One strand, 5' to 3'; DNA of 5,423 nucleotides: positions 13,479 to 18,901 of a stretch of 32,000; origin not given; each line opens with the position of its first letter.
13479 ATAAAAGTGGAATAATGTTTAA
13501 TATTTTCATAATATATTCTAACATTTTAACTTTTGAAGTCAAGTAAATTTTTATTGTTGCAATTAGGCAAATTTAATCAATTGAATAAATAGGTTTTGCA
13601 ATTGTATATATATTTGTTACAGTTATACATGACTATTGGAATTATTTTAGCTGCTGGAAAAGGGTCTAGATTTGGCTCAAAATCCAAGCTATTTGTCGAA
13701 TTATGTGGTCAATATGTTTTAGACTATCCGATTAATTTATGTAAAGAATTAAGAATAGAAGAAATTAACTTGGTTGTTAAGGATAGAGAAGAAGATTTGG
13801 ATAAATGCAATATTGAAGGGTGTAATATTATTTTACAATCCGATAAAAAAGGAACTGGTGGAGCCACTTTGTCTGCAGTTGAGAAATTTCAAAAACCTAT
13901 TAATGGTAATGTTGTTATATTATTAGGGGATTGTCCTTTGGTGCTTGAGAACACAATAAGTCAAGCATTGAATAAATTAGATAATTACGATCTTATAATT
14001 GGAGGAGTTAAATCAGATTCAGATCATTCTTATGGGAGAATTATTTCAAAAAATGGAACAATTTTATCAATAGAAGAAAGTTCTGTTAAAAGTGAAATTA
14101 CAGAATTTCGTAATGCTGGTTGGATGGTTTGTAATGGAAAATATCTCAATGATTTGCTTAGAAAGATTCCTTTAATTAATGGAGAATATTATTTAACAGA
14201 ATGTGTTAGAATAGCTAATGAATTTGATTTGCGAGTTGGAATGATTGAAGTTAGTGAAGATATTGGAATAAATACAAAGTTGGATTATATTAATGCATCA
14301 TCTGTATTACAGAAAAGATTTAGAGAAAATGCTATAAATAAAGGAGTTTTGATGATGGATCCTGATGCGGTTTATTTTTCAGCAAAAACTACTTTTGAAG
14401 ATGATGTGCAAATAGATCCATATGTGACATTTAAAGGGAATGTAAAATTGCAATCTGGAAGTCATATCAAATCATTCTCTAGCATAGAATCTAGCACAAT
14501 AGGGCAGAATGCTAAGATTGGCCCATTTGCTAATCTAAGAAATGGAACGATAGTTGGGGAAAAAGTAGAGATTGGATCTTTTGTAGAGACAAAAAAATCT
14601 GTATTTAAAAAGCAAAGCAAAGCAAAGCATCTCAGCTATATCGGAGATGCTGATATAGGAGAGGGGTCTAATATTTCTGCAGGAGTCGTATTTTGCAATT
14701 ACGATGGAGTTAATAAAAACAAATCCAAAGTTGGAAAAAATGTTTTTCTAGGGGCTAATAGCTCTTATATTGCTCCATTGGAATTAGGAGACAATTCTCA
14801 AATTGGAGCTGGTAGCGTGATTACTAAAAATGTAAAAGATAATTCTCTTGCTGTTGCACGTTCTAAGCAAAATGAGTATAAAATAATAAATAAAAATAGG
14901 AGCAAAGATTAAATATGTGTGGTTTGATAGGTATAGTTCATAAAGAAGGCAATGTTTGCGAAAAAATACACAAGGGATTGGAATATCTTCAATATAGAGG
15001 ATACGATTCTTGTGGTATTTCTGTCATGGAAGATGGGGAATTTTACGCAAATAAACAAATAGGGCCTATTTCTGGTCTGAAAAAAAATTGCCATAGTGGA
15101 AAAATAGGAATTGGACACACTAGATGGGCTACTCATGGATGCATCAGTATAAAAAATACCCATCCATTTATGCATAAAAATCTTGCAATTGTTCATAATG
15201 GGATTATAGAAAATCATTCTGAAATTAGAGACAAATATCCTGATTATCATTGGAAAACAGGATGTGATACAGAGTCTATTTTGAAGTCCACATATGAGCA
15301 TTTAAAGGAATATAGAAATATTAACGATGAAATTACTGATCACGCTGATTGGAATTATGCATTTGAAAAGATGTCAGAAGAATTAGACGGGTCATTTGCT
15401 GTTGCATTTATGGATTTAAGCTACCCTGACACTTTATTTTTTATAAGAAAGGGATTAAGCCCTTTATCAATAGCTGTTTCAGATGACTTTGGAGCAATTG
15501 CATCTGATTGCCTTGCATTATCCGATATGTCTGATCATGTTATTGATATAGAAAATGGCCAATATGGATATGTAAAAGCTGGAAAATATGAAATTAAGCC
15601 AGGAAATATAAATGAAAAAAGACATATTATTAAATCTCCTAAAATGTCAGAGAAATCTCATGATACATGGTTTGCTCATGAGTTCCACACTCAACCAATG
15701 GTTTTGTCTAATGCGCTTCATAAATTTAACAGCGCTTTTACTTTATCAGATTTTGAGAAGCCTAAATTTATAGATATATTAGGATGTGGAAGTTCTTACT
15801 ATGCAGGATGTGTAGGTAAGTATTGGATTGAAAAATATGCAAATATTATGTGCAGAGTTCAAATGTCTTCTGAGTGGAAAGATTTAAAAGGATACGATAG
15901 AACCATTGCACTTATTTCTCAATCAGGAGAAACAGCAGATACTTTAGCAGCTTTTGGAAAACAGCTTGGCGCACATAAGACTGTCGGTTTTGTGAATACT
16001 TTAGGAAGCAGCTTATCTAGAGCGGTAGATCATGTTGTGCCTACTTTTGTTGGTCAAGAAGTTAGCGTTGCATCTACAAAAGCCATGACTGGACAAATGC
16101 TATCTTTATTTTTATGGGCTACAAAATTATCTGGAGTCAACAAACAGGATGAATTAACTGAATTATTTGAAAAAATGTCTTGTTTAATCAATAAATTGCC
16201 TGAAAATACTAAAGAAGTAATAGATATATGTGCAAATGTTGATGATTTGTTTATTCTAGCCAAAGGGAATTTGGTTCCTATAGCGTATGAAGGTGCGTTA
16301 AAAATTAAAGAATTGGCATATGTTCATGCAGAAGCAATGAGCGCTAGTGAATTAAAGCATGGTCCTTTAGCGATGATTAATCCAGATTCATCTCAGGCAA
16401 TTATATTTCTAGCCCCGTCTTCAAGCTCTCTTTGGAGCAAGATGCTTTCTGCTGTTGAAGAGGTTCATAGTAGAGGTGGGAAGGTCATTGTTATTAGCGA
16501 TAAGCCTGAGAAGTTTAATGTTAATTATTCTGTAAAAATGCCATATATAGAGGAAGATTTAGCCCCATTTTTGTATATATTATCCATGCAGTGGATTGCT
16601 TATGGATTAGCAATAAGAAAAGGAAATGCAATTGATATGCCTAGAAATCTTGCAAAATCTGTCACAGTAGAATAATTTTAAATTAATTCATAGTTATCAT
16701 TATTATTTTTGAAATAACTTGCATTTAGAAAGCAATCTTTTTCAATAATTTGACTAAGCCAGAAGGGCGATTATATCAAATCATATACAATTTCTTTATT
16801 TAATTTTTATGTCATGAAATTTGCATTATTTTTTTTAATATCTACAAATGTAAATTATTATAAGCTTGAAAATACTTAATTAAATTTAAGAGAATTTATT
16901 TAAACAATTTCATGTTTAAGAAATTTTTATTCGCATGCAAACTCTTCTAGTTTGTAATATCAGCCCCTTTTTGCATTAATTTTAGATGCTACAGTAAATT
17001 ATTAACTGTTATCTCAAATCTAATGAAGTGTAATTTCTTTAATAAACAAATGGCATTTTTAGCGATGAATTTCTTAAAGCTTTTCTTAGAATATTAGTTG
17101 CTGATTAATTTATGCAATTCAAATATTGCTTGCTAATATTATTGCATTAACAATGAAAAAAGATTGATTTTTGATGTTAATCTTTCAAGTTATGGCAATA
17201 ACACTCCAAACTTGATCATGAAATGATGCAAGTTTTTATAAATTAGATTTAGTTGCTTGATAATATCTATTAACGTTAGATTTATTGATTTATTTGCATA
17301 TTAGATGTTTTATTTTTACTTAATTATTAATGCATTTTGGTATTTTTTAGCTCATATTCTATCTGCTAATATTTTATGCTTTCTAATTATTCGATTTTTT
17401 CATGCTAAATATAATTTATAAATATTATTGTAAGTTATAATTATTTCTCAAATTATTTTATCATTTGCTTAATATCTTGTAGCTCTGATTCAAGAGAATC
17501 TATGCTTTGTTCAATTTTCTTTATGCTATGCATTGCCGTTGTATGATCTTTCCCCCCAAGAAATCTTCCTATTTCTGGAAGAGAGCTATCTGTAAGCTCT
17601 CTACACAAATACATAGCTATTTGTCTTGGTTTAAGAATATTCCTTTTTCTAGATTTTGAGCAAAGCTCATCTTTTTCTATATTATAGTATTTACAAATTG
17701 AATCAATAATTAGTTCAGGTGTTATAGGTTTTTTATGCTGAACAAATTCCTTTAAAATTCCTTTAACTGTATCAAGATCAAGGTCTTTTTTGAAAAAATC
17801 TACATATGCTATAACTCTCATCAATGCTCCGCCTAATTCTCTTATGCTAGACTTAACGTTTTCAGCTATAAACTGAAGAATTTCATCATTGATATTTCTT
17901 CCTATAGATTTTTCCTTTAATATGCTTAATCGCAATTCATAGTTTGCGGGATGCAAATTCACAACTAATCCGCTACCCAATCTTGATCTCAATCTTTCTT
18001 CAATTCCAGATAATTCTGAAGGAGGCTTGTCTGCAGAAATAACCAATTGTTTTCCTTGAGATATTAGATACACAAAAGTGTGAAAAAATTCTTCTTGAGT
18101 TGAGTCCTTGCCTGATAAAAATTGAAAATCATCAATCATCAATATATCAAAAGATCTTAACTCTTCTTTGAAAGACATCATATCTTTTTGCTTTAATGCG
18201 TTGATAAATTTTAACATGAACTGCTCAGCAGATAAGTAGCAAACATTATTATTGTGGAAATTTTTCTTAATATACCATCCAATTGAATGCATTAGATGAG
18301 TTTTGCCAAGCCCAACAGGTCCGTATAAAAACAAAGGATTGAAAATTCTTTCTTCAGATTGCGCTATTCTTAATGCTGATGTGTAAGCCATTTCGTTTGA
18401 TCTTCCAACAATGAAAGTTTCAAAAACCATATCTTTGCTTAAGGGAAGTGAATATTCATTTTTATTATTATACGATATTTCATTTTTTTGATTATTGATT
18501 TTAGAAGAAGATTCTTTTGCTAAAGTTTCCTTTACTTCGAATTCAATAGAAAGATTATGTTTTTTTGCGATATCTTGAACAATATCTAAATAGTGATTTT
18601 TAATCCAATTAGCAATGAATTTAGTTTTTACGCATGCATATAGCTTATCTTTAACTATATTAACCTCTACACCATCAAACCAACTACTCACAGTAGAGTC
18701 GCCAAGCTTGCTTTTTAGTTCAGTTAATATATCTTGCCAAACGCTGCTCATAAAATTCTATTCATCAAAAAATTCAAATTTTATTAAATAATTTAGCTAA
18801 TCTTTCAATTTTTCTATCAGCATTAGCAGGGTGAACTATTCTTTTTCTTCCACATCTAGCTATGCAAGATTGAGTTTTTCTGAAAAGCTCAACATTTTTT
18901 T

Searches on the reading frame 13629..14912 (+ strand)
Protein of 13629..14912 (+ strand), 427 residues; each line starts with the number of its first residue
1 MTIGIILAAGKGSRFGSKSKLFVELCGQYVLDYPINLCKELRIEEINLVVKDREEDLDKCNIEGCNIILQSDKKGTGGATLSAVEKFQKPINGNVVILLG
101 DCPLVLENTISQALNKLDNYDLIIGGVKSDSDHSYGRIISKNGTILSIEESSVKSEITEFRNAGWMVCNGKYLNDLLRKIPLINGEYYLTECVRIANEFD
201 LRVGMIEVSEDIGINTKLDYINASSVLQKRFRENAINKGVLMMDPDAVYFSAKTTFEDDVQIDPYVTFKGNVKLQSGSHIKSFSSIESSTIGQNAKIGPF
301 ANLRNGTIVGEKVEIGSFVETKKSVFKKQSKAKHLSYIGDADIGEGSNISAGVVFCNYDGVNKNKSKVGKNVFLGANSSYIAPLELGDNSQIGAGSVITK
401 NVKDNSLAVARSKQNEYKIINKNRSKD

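Call 30: find_related_loci(query=window:13629-14912:+, collection=genome_contigs, flank=10000)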
Query window:13629-14912:+ (427 aa) in genome_contigs; peptide patterns used: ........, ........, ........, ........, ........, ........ (x = any residue, [..] = any of these).
96 stretches matched a pattern; 5 encode a relative of the query (tblastn E <= 1e-3); 5 distinct loci.
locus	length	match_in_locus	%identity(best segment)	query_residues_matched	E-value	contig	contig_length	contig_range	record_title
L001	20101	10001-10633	38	218-414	4e-40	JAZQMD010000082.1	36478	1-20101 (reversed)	MAG: Oscillospiraceae bacterium isolate T1900044607_TS20190073.MAGScoT_cleanbin_000012 SGB_759_k141_2599166, whole genom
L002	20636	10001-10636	36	232-427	3e-37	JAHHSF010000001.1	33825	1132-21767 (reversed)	MAG: Oscillospiraceae bacterium isolate MAG049 MAG049_1, whole genome shotgun sequence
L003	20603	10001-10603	34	232-416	2e-36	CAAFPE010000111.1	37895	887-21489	MAG TPA_asm: uncultured Oscillospiraceae bacterium, isolate HGM13113, WGS project CAAFPE010000000 data, contig: SRS25523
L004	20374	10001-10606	34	229-414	7e-36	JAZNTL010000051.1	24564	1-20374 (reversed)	MAG: Lawsonibacter sp. isolate T1900044802_TS20190268.MAGScoT_cleanbin_000068 SGB_2728_k141_2118682, whole genome shotgu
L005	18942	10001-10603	35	232-416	7e-37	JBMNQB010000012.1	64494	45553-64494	MAG: Lawsonibacter sp. isolate SBF912SR2HQ0026 scaffold_1778_c1, whole genome shotgun sequence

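Call 38: find_homologous_proteins(query=window:13629-14912:+, max_evalue=1e-30)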
Query window:13629-14912:+ (427 aa): 7991 proteins with E <= 1e-30 among 8000 candidates; the best 120 are listed.
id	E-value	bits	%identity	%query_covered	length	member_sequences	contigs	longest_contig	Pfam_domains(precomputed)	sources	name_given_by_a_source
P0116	2.1e-275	931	100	100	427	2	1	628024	PF00483.30,PF14602.13,PF00132.31,PF25087.2,PF25084.2,PF12804.14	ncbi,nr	ncbi:NTP transferase domain-containing protein [Candidatus Cytomitobacter indipagum]|nr:NTP transfer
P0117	3.2e-186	637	68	100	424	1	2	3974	PF00483.30,PF14602.13,PF00132.31,PF25087.2,PF25084.2,PF12804.14,PF02348.26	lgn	-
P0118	3.3e-161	555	61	97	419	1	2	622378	PF00483.30,PF14602.13,PF00132.31,PF25087.2,PF25084.2,PF12804.14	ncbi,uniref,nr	ncbi:NTP transferase domain-containing protein [Candidatus Cytomitobacter primus]|uniref:Bifunctiona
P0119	9.7e-148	510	58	98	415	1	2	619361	PF00483.30,PF14602.13,PF00132.31,PF25087.2,PF25084.2,PF12804.14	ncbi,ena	-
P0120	2.1e-146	506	55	98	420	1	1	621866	PF00483.30,PF14602.13,PF00132.31,PF01983.22,PF25087.2,PF25084.2,PF12804.14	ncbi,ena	-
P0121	2.9e-128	446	53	98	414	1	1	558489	PF00483.30,PF14602.13,PF00132.31,PF25087.2,PF25084.2,PF12804.14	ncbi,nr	ncbi:MAG: NTP transferase domain-containing protein [Alphaproteobacteria bacterium]|nr:MAG: NTP tran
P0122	6.0e-117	409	49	98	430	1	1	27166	PF00483.30,PF14602.13,PF00132.31,PF25087.2,PF25084.2,PF12804.14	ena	-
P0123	5.2e-94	333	42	97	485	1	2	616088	PF00483.30,PF14602.13,PF00132.31,PF25087.2,PF25084.2,PF12804.14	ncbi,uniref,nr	ncbi:NTP transferase domain-containing protein [Candidatus Nesciobacter abundans]|uniref:NTP transfe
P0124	3.2e-85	304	42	98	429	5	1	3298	PF00483.30,PF01128.26,PF14602.13,PF00132.31,PF25087.2,PF25084.2,PF12804.14,PF02348.26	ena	-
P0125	6.1e-85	304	40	97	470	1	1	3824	PF01128.26,PF14602.13,PF00132.31,PF25087.2,PF25084.2,PF12804.14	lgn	-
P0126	1.9e-84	302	40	96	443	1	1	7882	PF00483.30,PF01128.26,PF14602.13,PF00132.31,PF01983.22,PF25087.2,PF25084.2,PF12804.14,PF02348.26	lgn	-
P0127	6.1e-84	300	40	96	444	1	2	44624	PF00483.30,PF01128.26,PF14602.13,PF00132.31,PF25087.2,PF25084.2,PF12804.14,PF02348.26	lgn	-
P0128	1.4e-83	299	40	96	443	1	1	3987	PF00483.30,PF01128.26,PF14602.13,PF00132.31,PF25087.2,PF25084.2,PF12804.14,PF02348.26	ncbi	-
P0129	1.5e-83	299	41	97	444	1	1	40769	PF00483.30,PF01128.26,PF14602.13,PF00132.31,PF25087.2,PF25084.2,PF12804.14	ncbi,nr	ncbi:MAG: bifunctional UDP-N-acetylglucosamine diphosphorylase/glucosamine-1-phosphate N-acetyltrans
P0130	2.2e-83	298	41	96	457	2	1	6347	PF00483.30,PF01128.26,PF14602.13,PF00132.31,PF25087.2,PF25084.2,PF12804.14,PF02348.26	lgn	-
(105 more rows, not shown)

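Call 40: find_encoding_contigs(protein=P0118, flank=10000, max_places=1)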
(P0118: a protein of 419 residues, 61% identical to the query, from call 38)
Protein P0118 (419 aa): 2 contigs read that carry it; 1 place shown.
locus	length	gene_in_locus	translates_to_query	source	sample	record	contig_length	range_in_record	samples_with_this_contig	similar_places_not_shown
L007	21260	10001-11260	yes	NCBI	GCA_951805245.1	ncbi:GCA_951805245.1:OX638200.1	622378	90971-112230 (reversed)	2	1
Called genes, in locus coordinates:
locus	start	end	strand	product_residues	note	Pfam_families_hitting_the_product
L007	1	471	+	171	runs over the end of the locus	-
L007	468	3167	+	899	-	PF00133:tRNA-synt_1, PF09334:tRNA-synt_1g, PF13603:tRNA-synt_1_2 (faint), PF08264:Anticodon_1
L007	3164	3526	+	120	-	-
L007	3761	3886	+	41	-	PF00444:Ribosomal_L36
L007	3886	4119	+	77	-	-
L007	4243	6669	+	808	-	PF01624:MutS_I, PF05188:MutS_II, PF05192:MutS_III, PF05190:MutS_IV, PF00488:MutS_V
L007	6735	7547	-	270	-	PF00730:HhH-GPD, PF00633:HHH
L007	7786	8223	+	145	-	PF03652:RuvX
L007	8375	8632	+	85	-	PF01649:Ribosomal_S20p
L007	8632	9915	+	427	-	PF11638:DnaA_N, PF01695:IstB_IS21 (faint), PF00308:Bac_DnaA, PF08299:Bac_DnaA_C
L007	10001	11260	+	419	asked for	PF00483:NTP_transferase (weak), PF12804:NTP_transf_3, PF25087:GMPPB_C, PF25084:LbH_EIF2B, PF00132:Hexapep (weak), PF14602:Hexapep_2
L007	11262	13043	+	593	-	PF13522:GATase_6, PF13537:GATase_7, PF01380:SIS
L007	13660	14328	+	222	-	PF01553:Acyltransferase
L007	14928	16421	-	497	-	PF03219:TLC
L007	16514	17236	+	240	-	PF01656:CbiA, PF02374:ArsA_ATPase (faint), PF06564:CBP_BcsQ (weak), PF07015:VirC1 (weak), PF09140:MipZ, PF10609:ParA (weak), PF13614:AAA_31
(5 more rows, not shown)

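Call 41: find_encoding_contigs(protein=P0117, flank=10000, max_places=2)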
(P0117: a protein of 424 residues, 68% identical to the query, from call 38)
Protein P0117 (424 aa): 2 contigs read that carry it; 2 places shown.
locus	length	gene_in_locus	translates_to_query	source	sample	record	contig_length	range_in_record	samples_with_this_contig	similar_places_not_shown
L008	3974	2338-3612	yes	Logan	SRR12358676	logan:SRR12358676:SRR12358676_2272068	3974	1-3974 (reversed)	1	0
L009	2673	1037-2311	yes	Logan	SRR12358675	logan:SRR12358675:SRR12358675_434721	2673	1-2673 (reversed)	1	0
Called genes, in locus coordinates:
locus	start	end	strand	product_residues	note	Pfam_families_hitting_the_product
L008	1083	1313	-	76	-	-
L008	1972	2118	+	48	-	-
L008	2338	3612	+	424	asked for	PF00483:NTP_transferase (weak), PF02348:CTP_transf_3 (weak), PF12804:NTP_transf_3, PF25084:LbH_EIF2B (faint), PF25087:GMPPB_C (weak), PF00132:Hexapep (weak), PF25087:GMPPB_C (weak), PF14602:Hexapep_2 (weak)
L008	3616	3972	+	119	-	?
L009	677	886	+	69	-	-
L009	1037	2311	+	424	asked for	PF00483:NTP_transferase (weak), PF02348:CTP_transf_3 (weak), PF12804:NTP_transf_3, PF25084:LbH_EIF2B (faint), PF25087:GMPPB_C (weak), PF00132:Hexapep (weak), PF25087:GMPPB_C (weak), PF14602:Hexapep_2 (weak)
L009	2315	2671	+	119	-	?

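Call 42: find_encoding_contigs(protein=P0119, flank=10000, max_places=1)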
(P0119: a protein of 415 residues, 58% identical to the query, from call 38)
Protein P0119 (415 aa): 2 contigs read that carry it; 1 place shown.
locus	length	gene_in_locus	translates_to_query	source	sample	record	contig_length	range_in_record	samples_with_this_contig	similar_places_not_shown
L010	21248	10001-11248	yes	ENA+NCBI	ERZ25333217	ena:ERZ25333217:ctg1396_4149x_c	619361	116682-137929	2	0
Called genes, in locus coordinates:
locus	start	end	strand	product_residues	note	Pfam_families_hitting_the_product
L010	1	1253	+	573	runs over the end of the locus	PF07719:TPR_2 (faint), PF13432:TPR_16 (faint), PF23914:TPR_CcmH_CycH (weak), PF14559:TPR_19 (weak), PF00263:Secretin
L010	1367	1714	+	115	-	-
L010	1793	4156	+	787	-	-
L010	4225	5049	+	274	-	PF12799:LRR_4 (faint), PF13855:LRR_8, PF23598:LRR_14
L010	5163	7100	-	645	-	PF00580:UvrD-helicase, PF01443:Viral_helicase1 (faint), PF13245:AAA_19, PF13604:AAA_30 (faint), PF13361:UvrD_C, PF13538:UvrD_C_2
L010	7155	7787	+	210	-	PF08478:POTRA_1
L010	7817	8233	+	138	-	PF03652:RuvX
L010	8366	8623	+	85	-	PF01649:Ribosomal_S20p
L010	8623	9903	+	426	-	PF11638:DnaA_N, PF00308:Bac_DnaA, PF01695:IstB_IS21 (weak), PF08299:Bac_DnaA_C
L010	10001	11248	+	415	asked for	PF00483:NTP_transferase (weak), PF12804:NTP_transf_3, PF25087:GMPPB_C, PF25084:LbH_EIF2B (weak), PF00132:Hexapep (weak), PF14602:Hexapep_2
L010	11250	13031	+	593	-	PF13522:GATase_6, PF13537:GATase_7, PF01380:SIS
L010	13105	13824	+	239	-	-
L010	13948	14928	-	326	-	PF01118:Semialdhyde_dh, PF02774:Semialdhyde_dhC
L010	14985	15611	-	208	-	PF01553:Acyltransferase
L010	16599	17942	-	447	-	PF00089:Trypsin, PF13365:Trypsin_2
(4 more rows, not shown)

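Call 43: find_encoding_contigs(protein=P0120, flank=10000, max_places=1)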
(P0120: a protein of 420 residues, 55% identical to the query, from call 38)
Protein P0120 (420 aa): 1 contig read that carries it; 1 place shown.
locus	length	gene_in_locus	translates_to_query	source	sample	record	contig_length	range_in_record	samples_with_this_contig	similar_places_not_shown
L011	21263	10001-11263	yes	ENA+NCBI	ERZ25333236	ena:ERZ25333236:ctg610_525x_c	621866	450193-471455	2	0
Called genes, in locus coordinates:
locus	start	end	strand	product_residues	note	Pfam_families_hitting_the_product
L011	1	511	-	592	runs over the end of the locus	-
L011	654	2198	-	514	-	PF00515:TPR_1 (faint), PF07719:TPR_2 (faint), PF13414:TPR_11 (faint), PF13431:TPR_17 (faint), PF13432:TPR_16 (faint), PF23914:TPR_CcmH_CycH (weak), PF14559:TPR_19 (weak), PF00263:Secretin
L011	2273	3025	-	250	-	PF02673:BacA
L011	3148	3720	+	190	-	-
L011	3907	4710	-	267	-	PF00106:adh_short, PF13561:adh_short_C2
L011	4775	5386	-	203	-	-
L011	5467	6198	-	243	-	-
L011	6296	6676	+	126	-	PF02021:UPF0102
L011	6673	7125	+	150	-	PF00075:RNase_H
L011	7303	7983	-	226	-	PF01113:DapB_N, PF05173:DapB_C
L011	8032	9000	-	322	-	-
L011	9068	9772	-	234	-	PF01678:DAP_epimerase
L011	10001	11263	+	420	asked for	PF00483:NTP_transferase, PF12804:NTP_transf_3, PF01983:CofC (weak), PF25087:GMPPB_C (weak), PF25084:LbH_EIF2B, PF00132:Hexapep (weak), PF14602:Hexapep_2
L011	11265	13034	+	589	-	PF13522:GATase_6, PF13537:GATase_7, PF01380:SIS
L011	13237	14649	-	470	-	PF00574:CLP_protease (faint), PF01343:Peptidase_S49 (weak), PF25145:NfeD1b_N (weak), PF01343:Peptidase_S49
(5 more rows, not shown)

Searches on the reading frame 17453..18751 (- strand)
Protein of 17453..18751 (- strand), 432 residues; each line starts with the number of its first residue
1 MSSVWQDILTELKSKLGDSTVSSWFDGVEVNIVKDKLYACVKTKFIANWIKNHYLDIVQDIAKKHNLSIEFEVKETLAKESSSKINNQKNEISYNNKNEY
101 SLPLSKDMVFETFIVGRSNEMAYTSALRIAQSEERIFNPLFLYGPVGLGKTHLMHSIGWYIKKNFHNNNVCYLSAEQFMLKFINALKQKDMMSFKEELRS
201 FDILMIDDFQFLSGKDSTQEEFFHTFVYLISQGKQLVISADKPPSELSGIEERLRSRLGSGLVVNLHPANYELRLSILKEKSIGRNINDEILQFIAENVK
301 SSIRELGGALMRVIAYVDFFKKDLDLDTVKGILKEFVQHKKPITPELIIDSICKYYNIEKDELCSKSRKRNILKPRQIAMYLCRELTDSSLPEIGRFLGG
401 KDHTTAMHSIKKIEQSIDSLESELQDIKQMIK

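Call 53: search_protein_families(library=pfam, proteins=[window:17453-18751:-], max_evalue=0.001)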
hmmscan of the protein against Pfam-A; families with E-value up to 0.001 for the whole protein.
window:17453-18751:- (432 aa): 7 families
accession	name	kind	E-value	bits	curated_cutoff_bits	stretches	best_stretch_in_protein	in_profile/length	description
PF00308.24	Bac_DnaA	-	2.5e-64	216.8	23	1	104-264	1-161/162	Bacterial DnaA ATPAse domain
PF08299.17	Bac_DnaA_C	-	2.4e-32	111.2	31.5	1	345-413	1-69/69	Bacterial dnaA protein helix-turn-helix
PF11638.13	DnaA_N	-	7.7e-13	48.4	24.6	1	2-63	1-64/65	DnaA N-terminal domain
PF00004.35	AAA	-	2.7e-05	25.1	21.2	1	141-223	2-85/131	ATPase family associated with various cellular activities (AAA)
PF01695.23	IstB_IS21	-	2.9e-05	24.1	24.1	1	117-240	73-192/238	IstB-like ATP binding protein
PF13173.12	AAA_14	-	0.00045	20.7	27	0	139-257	4-114/129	AAA domain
PF05496.18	RuvB_N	-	0.00088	19.5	27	0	123-196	19-92/159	Holliday junction DNA helicase RuvB P-loop domain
